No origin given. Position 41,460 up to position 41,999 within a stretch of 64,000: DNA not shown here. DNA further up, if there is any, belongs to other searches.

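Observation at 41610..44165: Pyruvate formate-lyase is encoded in pieces: a 687-aa core without the glycyl-radical domain, plus a separately translated 79-aa radical domain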

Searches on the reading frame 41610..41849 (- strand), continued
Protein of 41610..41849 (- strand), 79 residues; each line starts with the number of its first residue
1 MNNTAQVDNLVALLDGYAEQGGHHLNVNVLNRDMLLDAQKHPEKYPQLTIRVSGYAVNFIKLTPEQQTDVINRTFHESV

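Call 74: search_protein_families(library=ncbifam, proteins=[L109:5004-5237:+, L102:987-1226:+, P0014], max_evalue=0.00001)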
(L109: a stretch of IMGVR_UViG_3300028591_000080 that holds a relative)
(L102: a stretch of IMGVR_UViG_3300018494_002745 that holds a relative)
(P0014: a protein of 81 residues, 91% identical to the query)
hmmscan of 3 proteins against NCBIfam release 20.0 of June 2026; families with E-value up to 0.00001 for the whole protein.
L109:5004-5237:+ (77 aa): 12 families
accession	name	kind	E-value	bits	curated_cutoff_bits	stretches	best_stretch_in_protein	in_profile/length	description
NF038360.1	rad_fix_GrcA3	exception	1.4e-46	156.4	158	1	2-77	3-78/78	autonomous glycyl radical cofactor GrcA3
NF008341.1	PRK11127.1-1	equivalog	1.8e-30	104.8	145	1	13-76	16-79/80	autonomous glycyl radical cofactor GrcA2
TIGR01255.1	pyr_form_ly_1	equivalog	1.9e-27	96.1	994.2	1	3-77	665-744/744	formate C-acetyltransferase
TIGR04365.1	spare_glycyl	equivalog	3.1e-27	95.3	170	1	14-77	63-126/126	autonomous glycyl radical cofactor GrcA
NF048011.1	SfplDhtHpsGDes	equivalog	1.7e-18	66.3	1000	1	6-75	751-820/821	(2S)-3-sulfopropanediol dehydratase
NF033718.1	indole_decarb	equivalog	7.4e-18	64.1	1100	1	5-75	797-867/868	indoleacetate decarboxylase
NF043068.1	glycl_HYPD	equivalog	8.3e-17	60.5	1100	1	3-74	711-782/784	trans-4-hydroxy-L-proline dehydratase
TIGR01774.1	PFL2-3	subfamily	1.2e-16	60.2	678.2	1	7-74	716-784/786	formate C-acetyltransferase/glycerol dehydratase family glycyl radical enzyme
NF033715.1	glycyl_HPDL_Lrg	equivalog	7.8e-16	57.1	1150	1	7-75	832-900/901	4-hydroxyphenylacetate decarboxylase large subunit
NF007437.0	PRK09983.1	equivalog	1.6e-14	53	1109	1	5-75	694-764/765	formate C-acetyltransferase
NF048009.1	SfplDhtHpfGKleb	equivalog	2.3e-13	49.2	1000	1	4-72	752-820/824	(2S)-3-sulfopropanediol dehydratase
TIGR04394.1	choline_CutC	equivalog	3.4e-13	49.1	1050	1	5-75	717-787/789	choline trimethylamine-lyase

L102:987-1226:+ (79 aa): 12 families
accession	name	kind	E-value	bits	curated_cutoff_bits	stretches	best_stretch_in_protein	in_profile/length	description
NF038360.1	rad_fix_GrcA3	exception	1.1e-48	163.2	158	1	3-77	2-76/78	autonomous glycyl radical cofactor GrcA3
NF008341.1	PRK11127.1-1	equivalog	2.2e-31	107.7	145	1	18-77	19-78/80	autonomous glycyl radical cofactor GrcA2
TIGR01255.1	pyr_form_ly_1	equivalog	7.6e-29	100.7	994.2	1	3-77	663-742/744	formate C-acetyltransferase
TIGR04365.1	spare_glycyl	equivalog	3.1e-27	95.3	170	1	19-77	66-124/126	autonomous glycyl radical cofactor GrcA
NF043068.1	glycl_HYPD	equivalog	3.1e-19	68.6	1100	1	5-76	711-782/784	trans-4-hydroxy-L-proline dehydratase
TIGR01774.1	PFL2-3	subfamily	7.6e-19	67.4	678.2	1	3-77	710-785/786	formate C-acetyltransferase/glycerol dehydratase family glycyl radical enzyme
NF048011.1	SfplDhtHpsGDes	equivalog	2.2e-17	62.6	1000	1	8-77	751-820/821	(2S)-3-sulfopropanediol dehydratase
NF007437.0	PRK09983.1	equivalog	2.7e-16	58.8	1109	1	4-77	691-764/765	formate C-acetyltransferase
NF033715.1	glycyl_HPDL_Lrg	equivalog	1.3e-15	56.3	1150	1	9-74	832-897/901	4-hydroxyphenylacetate decarboxylase large subunit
NF033718.1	indole_decarb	equivalog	6.5e-15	54.4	1100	1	8-75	798-865/868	indoleacetate decarboxylase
NF048009.1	SfplDhtHpfGKleb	equivalog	7.3e-15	54.1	1000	1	6-74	752-820/824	(2S)-3-sulfopropanediol dehydratase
TIGR04394.1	choline_CutC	equivalog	6.8e-14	51.4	1050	1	8-75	718-785/789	choline trimethylamine-lyase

P0014 (81 aa): 12 families
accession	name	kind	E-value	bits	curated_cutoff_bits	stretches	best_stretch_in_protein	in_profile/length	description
NF038360.1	rad_fix_GrcA3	exception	6.1e-48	160.8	158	1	5-81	2-78/78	autonomous glycyl radical cofactor GrcA3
NF008341.1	PRK11127.1-1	equivalog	2.9e-30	104.1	145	1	21-80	20-79/80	autonomous glycyl radical cofactor GrcA2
TIGR01255.1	pyr_form_ly_1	equivalog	2.9e-29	102.1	994.2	1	5-81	663-744/744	formate C-acetyltransferase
TIGR04365.1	spare_glycyl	equivalog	1.1e-28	100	170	1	21-81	66-126/126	autonomous glycyl radical cofactor GrcA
TIGR01774.1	PFL2-3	subfamily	1.2e-16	60.2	678.2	1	6-78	711-784/786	formate C-acetyltransferase/glycerol dehydratase family glycyl radical enzyme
NF043068.1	glycl_HYPD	equivalog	2.4e-16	59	1100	1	7-78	711-782/784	trans-4-hydroxy-L-proline dehydratase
NF048011.1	SfplDhtHpsGDes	equivalog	3e-16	58.9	1000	1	10-79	751-820/821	(2S)-3-sulfopropanediol dehydratase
NF033718.1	indole_decarb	equivalog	1.3e-14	53.4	1100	1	9-79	797-867/868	indoleacetate decarboxylase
NF007437.0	PRK09983.1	equivalog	1.3e-13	49.9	1109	1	6-79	691-764/765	formate C-acetyltransferase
NF048009.1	SfplDhtHpfGKleb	equivalog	4.9e-13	48.1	1000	1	7-76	751-820/824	(2S)-3-sulfopropanediol dehydratase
NF033715.1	glycyl_HPDL_Lrg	equivalog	5.3e-13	47.7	1150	1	11-79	832-900/901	4-hydroxyphenylacetate decarboxylase large subunit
TIGR04394.1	choline_CutC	equivalog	1.8e-11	43.3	1050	1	10-79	718-787/789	choline trimethylamine-lyase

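Call 75: find_encoding_contigs(protein=P0077, flank=4000, max_places=3)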
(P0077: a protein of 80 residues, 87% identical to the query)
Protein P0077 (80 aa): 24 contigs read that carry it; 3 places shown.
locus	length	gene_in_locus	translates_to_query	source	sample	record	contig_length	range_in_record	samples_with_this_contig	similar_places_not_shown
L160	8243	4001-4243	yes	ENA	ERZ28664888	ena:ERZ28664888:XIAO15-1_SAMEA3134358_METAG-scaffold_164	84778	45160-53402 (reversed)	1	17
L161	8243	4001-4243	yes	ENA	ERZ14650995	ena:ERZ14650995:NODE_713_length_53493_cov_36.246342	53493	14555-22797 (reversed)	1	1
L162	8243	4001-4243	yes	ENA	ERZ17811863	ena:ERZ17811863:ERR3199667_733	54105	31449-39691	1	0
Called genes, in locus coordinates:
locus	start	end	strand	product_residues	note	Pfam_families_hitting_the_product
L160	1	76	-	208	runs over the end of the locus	-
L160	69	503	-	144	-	PF09581:Spore_III_AF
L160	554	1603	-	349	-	PF09546:Spore_III_AE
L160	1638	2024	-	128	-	PF06686:SpoIIIAC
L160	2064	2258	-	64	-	PF06686:SpoIIIAC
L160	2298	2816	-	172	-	PF09548:Spore_III_AB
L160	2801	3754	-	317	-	PF19568:Spore_III_AA, PF03266:NTPase_1 (faint)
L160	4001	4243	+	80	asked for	PF01228:Gly_radical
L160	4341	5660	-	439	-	PF00753:Lactamase_B, PF23023:Anti-Pycsar_Apyc1 (faint), PF12706:Lactamase_B_2 (weak)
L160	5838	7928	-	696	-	PF01138:RNase_PH, PF03725:RNase_PH_C, PF03726:PNPase, PF01138:RNase_PH, PF00013:KH_1, PF00575:S1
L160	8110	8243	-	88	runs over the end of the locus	PF00312:Ribosomal_S15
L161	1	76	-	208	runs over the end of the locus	-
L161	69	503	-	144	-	PF09581:Spore_III_AF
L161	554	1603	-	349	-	PF09546:Spore_III_AE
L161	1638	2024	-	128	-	PF06686:SpoIIIAC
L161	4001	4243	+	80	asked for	PF01228:Gly_radical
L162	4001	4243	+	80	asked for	PF01228:Gly_radical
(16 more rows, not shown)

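Call 76: find_encoding_contigs(protein=P0103, flank=4000, max_places=3)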
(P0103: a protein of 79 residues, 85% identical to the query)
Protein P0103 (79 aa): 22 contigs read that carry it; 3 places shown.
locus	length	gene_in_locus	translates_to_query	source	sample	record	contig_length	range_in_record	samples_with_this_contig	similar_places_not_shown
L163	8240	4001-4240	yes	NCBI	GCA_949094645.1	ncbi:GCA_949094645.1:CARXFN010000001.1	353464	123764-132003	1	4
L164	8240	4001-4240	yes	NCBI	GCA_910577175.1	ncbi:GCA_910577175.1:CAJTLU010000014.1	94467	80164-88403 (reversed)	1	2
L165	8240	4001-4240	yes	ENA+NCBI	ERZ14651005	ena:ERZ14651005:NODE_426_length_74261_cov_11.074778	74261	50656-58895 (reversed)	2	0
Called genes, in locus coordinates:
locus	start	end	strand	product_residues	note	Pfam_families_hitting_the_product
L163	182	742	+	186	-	PF26915:Phage_P4_cII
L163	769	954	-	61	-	PF20076:DUF6472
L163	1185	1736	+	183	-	PF18907:DUF5662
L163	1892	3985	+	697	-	PF02901:PFL-like, PF01228:Gly_radical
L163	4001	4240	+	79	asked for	PF01228:Gly_radical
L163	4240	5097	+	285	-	PF13353:Fer4_12, PF04055:Radical_SAM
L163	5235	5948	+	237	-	PF07826:IMP_cyclohyd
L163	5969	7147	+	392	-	PF01808:AICARFT_IMPCHas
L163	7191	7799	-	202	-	PF00300:His_Phos_1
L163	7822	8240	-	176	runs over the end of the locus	-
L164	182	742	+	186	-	PF26915:Phage_P4_cII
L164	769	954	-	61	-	PF20076:DUF6472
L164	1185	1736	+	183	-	PF18907:DUF5662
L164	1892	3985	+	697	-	PF02901:PFL-like, PF01228:Gly_radical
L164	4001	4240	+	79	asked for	PF01228:Gly_radical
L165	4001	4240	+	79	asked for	PF01228:Gly_radical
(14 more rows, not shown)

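Call 79: find_related_loci(query=window:41610-41849:-, collection=metagenome_contigs, flank=4000)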
Query window:41610-41849:- (79 aa) in metagenome_contigs; peptide patterns used: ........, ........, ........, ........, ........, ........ (x = any residue, [..] = any of these).
600 stretches matched a pattern (row limit reached: there are more); 593 encode a relative of the query (tblastn E <= 1e-3); the best 80 are kept; 80 distinct loci.
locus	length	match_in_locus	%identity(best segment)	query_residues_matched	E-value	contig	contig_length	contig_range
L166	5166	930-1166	91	1-79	1e-46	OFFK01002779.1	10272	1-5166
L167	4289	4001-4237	91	1-79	2e-46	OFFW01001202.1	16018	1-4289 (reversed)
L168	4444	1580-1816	89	1-79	3e-46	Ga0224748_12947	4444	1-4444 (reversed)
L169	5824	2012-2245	92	2-79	7e-46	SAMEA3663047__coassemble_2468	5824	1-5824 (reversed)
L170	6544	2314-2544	91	3-79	7e-46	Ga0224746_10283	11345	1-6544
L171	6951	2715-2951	87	1-79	2e-45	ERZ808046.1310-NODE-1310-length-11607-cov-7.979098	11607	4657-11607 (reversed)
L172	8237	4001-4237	89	1-79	2e-45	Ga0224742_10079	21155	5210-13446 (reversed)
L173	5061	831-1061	91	3-79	1e-45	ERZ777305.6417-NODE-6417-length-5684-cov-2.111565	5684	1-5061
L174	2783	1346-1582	89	1-79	2e-45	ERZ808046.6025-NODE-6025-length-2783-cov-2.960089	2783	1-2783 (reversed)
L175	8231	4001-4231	91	3-79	3e-45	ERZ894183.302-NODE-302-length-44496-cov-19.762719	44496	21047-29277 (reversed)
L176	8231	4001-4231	90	3-79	3e-45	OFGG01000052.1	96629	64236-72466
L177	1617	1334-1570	87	1-79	1e-45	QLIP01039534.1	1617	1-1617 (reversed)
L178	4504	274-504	91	3-79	9e-45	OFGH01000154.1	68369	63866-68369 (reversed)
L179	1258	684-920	89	1-79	2e-46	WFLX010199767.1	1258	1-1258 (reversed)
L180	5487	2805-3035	88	3-79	2e-44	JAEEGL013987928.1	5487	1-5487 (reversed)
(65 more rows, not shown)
